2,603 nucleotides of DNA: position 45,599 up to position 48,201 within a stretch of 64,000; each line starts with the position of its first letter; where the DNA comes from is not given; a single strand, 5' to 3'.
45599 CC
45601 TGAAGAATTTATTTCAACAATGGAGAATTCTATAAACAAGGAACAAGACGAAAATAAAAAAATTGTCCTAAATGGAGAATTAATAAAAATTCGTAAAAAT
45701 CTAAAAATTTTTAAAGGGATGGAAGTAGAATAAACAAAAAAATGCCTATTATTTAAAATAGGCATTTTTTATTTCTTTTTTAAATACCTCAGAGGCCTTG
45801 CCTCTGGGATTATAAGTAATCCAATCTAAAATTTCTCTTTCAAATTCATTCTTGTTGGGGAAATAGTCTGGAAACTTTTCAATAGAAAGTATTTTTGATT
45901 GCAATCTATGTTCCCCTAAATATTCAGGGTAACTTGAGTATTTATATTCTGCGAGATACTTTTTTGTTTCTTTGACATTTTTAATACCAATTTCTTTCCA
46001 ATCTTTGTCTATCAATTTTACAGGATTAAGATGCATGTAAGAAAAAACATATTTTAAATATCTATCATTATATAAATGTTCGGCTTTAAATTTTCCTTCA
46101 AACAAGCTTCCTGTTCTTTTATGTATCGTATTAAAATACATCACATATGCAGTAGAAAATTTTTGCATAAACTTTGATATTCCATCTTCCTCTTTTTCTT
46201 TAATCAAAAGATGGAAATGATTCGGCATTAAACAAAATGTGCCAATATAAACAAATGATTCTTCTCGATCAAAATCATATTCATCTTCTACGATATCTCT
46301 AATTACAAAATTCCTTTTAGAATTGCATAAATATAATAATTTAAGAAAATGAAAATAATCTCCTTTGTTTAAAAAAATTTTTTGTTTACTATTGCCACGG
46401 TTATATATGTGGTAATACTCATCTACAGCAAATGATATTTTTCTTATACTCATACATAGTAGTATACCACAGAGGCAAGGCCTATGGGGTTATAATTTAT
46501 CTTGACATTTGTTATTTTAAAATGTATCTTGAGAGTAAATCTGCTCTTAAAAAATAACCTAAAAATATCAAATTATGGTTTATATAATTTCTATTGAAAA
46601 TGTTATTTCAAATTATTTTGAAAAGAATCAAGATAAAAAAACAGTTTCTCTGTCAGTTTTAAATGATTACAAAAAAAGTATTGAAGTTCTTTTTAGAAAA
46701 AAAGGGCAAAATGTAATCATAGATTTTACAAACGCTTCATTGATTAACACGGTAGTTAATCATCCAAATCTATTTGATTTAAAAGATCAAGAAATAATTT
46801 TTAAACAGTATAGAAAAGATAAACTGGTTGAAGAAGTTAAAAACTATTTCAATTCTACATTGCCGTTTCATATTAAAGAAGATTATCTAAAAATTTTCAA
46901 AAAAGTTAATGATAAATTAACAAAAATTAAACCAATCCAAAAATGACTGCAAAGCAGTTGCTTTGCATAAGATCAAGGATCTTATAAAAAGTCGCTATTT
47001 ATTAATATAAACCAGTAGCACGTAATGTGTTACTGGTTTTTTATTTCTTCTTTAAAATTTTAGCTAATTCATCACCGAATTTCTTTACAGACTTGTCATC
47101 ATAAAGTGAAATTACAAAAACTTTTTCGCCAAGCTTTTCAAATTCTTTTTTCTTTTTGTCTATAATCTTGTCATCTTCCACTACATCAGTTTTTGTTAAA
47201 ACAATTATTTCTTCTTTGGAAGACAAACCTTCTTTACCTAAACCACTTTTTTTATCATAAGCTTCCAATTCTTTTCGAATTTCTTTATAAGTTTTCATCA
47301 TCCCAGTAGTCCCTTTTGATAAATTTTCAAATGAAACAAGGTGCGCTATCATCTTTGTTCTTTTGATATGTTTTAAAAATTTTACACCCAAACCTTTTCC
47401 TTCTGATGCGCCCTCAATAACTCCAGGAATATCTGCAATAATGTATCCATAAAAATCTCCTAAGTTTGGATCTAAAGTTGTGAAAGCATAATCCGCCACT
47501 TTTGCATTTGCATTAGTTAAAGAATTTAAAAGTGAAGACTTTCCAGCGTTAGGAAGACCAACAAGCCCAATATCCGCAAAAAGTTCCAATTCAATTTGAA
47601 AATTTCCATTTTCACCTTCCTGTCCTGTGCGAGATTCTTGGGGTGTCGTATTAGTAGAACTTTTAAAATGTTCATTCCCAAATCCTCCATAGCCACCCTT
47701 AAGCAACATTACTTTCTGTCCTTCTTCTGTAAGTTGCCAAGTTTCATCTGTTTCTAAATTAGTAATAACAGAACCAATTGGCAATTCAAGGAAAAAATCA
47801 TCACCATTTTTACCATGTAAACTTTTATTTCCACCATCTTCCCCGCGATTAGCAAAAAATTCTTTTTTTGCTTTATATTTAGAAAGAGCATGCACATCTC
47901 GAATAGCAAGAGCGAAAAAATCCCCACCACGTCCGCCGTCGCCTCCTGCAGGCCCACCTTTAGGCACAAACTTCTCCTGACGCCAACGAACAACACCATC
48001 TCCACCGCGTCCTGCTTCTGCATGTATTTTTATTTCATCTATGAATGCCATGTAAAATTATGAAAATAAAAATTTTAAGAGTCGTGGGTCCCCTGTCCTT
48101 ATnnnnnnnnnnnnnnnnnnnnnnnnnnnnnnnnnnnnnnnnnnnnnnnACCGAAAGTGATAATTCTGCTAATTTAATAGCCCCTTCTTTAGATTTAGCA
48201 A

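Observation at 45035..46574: Second duplicated promoter-leader family (family 2) split by an IS200-like insertion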

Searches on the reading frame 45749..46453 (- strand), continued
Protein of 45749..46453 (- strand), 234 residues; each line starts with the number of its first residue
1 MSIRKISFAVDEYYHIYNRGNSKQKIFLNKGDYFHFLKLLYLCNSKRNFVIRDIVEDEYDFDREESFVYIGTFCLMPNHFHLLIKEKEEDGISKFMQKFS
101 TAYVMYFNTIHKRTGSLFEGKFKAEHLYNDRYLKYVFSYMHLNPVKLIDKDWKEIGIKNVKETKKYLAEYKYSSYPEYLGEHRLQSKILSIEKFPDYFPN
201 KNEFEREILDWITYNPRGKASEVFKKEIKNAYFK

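Call 88: fold_search(model_id=the predicted structure, library=pdb)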
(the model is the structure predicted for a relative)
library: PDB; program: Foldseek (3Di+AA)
matches with E <= 10: 778; with E <= 0.001: 9
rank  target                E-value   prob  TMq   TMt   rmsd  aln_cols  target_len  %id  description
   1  4er8_A                3.4e-05  1.00  0.44  0.60   6.4       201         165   11  Structure of the REP associates tyrosine transposase bound to a REP hairpin (released 2012-08-15)
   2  7cv1_C                1.1e-04  1.00  0.31  0.30  10.1       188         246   13  Structure of human tRNAHis guanylyltransferase (Thg1) in the presence of human mitochondrial tRNAHis (released 2021-04-07)
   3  7cv1_A                3.1e-04  0.99  0.32  0.30  10.4       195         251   12  Structure of human tRNAHis guanylyltransferase (Thg1) in the presence of human mitochondrial tRNAHis (released 2021-04-07)
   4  3otc_A                3.5e-04  0.99  0.32  0.29  13.0       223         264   13  Crystal structure of human tRNAHis guanylyltransferase (Thg1)- Native II (released 2010-11-17)
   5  3otc_B                3.7e-04  0.99  0.32  0.30  13.0       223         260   12  Crystal structure of human tRNAHis guanylyltransferase (Thg1)- Native II (released 2010-11-17)
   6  3otd_A                5.5e-04  0.99  0.31  0.30  10.4       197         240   13  Crystal structure of human tRNAHis guanylyltransferase (Thg1)- NaI derivative (released 2010-11-17)
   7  7cv1_B                6.2e-04  0.99  0.32  0.31  10.4       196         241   13  Structure of human tRNAHis guanylyltransferase (Thg1) in the presence of human mitochondrial tRNAHis (released 2021-04-07)
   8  7cv1_D                6.6e-04  0.99  0.31  0.30  10.4       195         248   13  Structure of human tRNAHis guanylyltransferase (Thg1) in the presence of human mitochondrial tRNAHis (released 2021-04-07)
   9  5xox_A                7.8e-04  0.99  0.34  0.34  13.1       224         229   13  Crystal structure of tRNA(His) guanylyltranserase from Saccharomyces cerevisiae (released 2017-07-12)
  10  3wc0_E                1.2e-03  0.95  0.30  0.29  15.7       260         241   10  Crystal structure of C. albicans tRNA(His) guanylyltransferase (Thg1) with GTP (released 2013-12-18)
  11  2xm3_A                1.4e-03  1.00  0.33  0.56   5.2       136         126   12  Deinococcus radiodurans ISDra2 Transposase Left end DNA complex (released 2010-10-13)
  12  2a6o_A                2.1e-03  1.00  0.36  0.53  14.7       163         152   14  Crystal Structure of the ISHp608 Transposase in Complex with Stem-loop DNA (released 2005-10-25)
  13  2a6m_B                3.0e-03  1.00  0.35  0.53  14.8       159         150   14  Crystal Structure of the ISHp608 Transposase (released 2005-10-25)
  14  2f4f_A                3.1e-03  1.00  0.31  0.51  14.2       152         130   14  Crystal structure of IS200 transposase (released 2005-12-13)
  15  2xm3_C                3.3e-03  1.00  0.34  0.58   6.4       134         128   11  Deinococcus radiodurans ISDra2 Transposase Left end DNA complex (released 2010-10-13)
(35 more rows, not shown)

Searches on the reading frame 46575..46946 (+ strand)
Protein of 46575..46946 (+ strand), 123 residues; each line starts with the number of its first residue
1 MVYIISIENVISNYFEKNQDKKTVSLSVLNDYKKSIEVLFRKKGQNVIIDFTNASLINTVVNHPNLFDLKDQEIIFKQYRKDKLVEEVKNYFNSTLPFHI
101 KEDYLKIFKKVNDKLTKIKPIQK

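Call 8: search_protein_families(library=pfam, proteins=[window:46575-46946:+], max_evalue=0.01)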
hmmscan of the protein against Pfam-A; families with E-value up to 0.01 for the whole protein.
window:46575-46946:+ (123 aa): 0 families

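Call 11: find_encoding_contigs(protein=window:46575-46946:+, flank=6000, max_places=10)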
Protein window:46575-46946:+ (123 aa): 5 contigs read that carry it; 3 places shown.
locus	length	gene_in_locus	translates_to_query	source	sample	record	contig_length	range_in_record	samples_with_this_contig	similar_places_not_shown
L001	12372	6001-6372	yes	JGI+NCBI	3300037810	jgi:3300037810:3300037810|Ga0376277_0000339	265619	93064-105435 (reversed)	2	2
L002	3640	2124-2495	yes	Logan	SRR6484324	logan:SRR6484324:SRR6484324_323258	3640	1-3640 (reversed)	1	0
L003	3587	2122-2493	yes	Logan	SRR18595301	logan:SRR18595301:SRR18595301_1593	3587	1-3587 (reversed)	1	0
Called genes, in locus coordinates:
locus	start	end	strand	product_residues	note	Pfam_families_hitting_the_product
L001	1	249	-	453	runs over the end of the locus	PF13406:SLT_2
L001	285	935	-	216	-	PF01386:Ribosomal_L25p, PF14693:Ribosomal_TL5_C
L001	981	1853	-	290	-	PF01116:F_bP_aldolase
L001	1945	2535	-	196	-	-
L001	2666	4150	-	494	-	PF02934:GatB_N, PF02637:GatB_Yqey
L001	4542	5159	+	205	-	-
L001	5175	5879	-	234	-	PF01797:Y1_Tnp (weak)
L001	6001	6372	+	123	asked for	-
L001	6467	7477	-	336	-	PF01018:GTP1_OBG, PF03193:RsgA_GTPase (faint), PF01926:MMR_HSR1, PF02421:FeoB_N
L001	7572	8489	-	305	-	PF03690:MYG1_exonuc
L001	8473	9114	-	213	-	PF09335:VTT_dom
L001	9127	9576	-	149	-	PF09424:YqeY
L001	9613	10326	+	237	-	PF00929:RNase_T, PF01612:DNA_pol_A_exo1 (weak), PF20600:ExoX-like_C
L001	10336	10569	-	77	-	-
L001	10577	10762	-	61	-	-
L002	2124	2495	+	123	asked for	-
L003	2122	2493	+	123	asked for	-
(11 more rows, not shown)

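Call 14: search_protein_families(library=ncbifam, proteins=[window:46575-46946:+], max_evalue=0.01)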
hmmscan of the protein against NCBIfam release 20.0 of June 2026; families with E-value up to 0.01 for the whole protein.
window:46575-46946:+ (123 aa): 0 families

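Call 35: find_homologous_proteins(query=window:46575-46946:+, max_evalue=0.001)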
Query window:46575-46946:+ (123 aa): 1 proteins with E <= 0.001 among 7 candidates.
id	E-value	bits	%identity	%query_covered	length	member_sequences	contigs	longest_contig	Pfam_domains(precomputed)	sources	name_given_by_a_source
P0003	1.2e-69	249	100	100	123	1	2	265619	-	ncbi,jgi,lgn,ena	ncbi:MAG: hypothetical protein WC264_00525 [Candidatus Paceibacterota bacterium]|jgi:hypothetical pr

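Call 43: search_protein_families(library=pfam, proteins=[L009:1398-1616:-], max_evalue=0.01)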
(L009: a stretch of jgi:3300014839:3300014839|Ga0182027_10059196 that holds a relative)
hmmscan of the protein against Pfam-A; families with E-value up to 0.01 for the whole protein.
L009:1398-1616:- (72 aa): 0 families

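Call 78: search_protein_families(library=padloc, proteins=[window:46575-46946:+], max_evalue=0.01)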
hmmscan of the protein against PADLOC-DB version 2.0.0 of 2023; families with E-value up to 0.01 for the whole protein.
window:46575-46946:+ (123 aa): 0 families

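Call 79: search_protein_families(library=phrogs, proteins=[window:46575-46946:+], max_evalue=0.01)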
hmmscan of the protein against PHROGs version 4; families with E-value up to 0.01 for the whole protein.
window:46575-46946:+ (123 aa): 1 family
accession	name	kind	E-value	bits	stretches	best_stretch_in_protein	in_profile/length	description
phrog_2611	-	unknown function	0.0016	19.5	1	7-86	55-132/230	-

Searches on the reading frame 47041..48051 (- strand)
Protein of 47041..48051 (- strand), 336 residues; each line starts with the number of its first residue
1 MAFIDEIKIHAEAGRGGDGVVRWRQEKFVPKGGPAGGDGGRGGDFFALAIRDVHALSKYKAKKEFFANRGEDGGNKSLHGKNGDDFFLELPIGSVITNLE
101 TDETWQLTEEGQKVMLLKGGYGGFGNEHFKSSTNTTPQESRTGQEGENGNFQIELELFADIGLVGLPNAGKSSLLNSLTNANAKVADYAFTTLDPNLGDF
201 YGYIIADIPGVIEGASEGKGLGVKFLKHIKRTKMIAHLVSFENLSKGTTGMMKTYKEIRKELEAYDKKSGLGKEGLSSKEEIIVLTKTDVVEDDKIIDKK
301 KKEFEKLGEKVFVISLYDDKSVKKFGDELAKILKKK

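Call 43: search_protein_families(library=pfam, proteins=[L009:1398-1616:-], max_evalue=0.01)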
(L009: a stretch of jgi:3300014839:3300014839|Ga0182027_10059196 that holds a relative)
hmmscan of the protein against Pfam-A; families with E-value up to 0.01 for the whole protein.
L009:1398-1616:- (72 aa): 0 families

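Call 70: find_homologous_proteins(query=window:47041-48051:-, max_evalue=1e-100)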
Query window:47041-48051:- (336 aa): 3960 proteins with E <= 1e-100 among 8000 candidates; the best 120 are listed.
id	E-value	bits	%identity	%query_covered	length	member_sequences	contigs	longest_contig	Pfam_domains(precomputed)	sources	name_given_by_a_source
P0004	2.5e-216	735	100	100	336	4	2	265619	PF01926.30,PF02421.25,PF01018.29,PF03193.23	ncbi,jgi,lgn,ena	ncbi:MAG: GTPase ObgE [Candidatus Paceibacterota bacterium]|jgi:GTP-binding protein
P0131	3.3e-203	692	93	100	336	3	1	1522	PF01926.30,PF02421.25,PF01018.29,PF03193.23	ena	-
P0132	3.1e-199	679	92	100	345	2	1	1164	PF01926.30,PF02421.25,PF01018.29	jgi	-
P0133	3.7e-199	679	92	100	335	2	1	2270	PF01926.30,PF02421.25,PF01018.29,PF03193.23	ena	-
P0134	1.9e-196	670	89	100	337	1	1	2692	PF01926.30,PF02421.25,PF01018.29,PF03193.23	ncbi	ncbi:MAG: GTPase ObgE [Minisyncoccia bacterium]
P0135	5.4e-190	649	87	100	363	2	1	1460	PF01926.30,PF02421.25,PF01018.29,PF03193.23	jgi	-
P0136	3.3e-187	640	86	100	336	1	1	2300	PF01926.30,PF02421.25,PF01018.29,PF03193.23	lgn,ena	-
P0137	1.7e-186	637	85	100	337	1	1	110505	PF01926.30,PF02421.25,PF01018.29,PF03193.23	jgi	jgi:GTP-binding protein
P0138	1.9e-186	637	85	100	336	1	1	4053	PF01926.30,PF02421.25,PF01018.29,PF03193.23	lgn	-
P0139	3.2e-186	636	86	100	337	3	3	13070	PF01926.30,PF02421.25,PF01018.29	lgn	-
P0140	3.5e-186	636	85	100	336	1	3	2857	PF01926.30,PF02421.25,PF01018.29,PF03193.23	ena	-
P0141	3.3e-185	633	84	100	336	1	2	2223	PF01926.30,PF02421.25,PF01018.29,PF03193.23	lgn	-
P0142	3.9e-185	633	84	100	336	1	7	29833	PF01926.30,PF02421.25,PF01018.29,PF03193.23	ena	-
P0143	1.5e-184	631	84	100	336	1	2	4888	PF01926.30,PF02421.25,PF01018.29,PF03193.23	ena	-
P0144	2.1e-184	631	84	100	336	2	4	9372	PF01926.30,PF02421.25,PF01018.29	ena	-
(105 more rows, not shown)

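Call 71: find_encoding_contigs(protein=P0134, flank=4000, max_places=2)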
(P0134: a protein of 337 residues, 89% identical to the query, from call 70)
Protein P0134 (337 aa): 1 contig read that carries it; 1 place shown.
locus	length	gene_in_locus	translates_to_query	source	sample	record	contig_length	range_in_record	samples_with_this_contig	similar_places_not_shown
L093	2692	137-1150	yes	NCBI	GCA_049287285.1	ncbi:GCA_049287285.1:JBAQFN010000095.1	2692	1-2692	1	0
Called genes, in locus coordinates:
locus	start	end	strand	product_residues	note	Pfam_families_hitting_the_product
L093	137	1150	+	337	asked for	PF01018:GTP1_OBG, PF03193:RsgA_GTPase (faint), PF01926:MMR_HSR1, PF02421:FeoB_N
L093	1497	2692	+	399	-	PF02934:GatB_N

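Call 72: find_encoding_contigs(protein=P0137, flank=5000, max_places=2)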
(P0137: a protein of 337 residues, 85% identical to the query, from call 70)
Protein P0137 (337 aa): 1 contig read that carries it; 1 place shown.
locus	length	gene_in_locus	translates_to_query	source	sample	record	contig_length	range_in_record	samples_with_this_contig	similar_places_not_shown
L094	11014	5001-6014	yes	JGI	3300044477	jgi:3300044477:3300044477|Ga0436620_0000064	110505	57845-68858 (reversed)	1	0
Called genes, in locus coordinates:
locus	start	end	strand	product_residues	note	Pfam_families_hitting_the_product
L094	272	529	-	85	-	-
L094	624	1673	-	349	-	PF02646:RmuC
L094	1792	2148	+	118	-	-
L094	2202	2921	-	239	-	PF00929:RNase_T, PF01612:DNA_pol_A_exo1 (weak), PF20600:ExoX-like_C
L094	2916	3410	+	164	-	PF09424:YqeY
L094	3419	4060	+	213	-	PF09335:VTT_dom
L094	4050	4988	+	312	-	PF03690:MYG1_exonuc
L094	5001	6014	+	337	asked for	PF01018:GTP1_OBG, PF03193:RsgA_GTPase (faint), PF01926:MMR_HSR1, PF02421:FeoB_N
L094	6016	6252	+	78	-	-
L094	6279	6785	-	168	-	-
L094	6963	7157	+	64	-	-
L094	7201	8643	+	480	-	PF02934:GatB_N, PF02637:GatB_Yqey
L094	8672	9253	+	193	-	-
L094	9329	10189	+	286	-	PF01116:F_bP_aldolase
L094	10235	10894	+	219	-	PF01386:Ribosomal_L25p, PF14693:Ribosomal_TL5_C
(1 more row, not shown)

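Call 73: find_encoding_contigs(protein=P0139, flank=5000, max_places=3)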
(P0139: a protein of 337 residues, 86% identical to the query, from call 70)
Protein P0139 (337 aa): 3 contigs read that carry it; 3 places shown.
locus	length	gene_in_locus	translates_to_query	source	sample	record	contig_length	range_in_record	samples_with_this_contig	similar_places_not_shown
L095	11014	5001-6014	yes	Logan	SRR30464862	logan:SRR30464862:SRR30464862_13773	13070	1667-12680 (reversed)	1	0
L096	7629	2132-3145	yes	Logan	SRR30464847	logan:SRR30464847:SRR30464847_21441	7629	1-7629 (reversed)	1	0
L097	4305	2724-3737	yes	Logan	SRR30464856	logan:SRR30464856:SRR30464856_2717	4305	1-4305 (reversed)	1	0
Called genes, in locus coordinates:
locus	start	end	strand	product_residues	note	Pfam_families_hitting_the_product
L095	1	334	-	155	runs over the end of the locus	PF01258:zf-dskA_traR (weak)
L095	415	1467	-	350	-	PF02646:RmuC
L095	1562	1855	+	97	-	-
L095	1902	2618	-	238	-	PF00929:RNase_T, PF01612:DNA_pol_A_exo1, PF20600:ExoX-like_C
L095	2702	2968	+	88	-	PF01541:GIY-YIG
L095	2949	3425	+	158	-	PF09424:YqeY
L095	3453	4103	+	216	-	PF09335:VTT_dom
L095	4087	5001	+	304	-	PF03690:MYG1_exonuc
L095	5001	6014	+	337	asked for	PF01018:GTP1_OBG, PF01926:MMR_HSR1, PF02421:FeoB_N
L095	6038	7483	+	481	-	PF02934:GatB_N, PF02637:GatB_Yqey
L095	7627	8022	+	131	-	-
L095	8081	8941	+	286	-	PF01116:F_bP_aldolase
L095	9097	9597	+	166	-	-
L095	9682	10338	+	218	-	PF01386:Ribosomal_L25p, PF14693:Ribosomal_TL5_C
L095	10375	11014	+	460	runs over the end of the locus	PF13406:SLT_2 (faint)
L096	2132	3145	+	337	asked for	PF01018:GTP1_OBG, PF01926:MMR_HSR1, PF02421:FeoB_N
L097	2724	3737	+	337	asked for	PF01018:GTP1_OBG, PF01926:MMR_HSR1, PF02421:FeoB_N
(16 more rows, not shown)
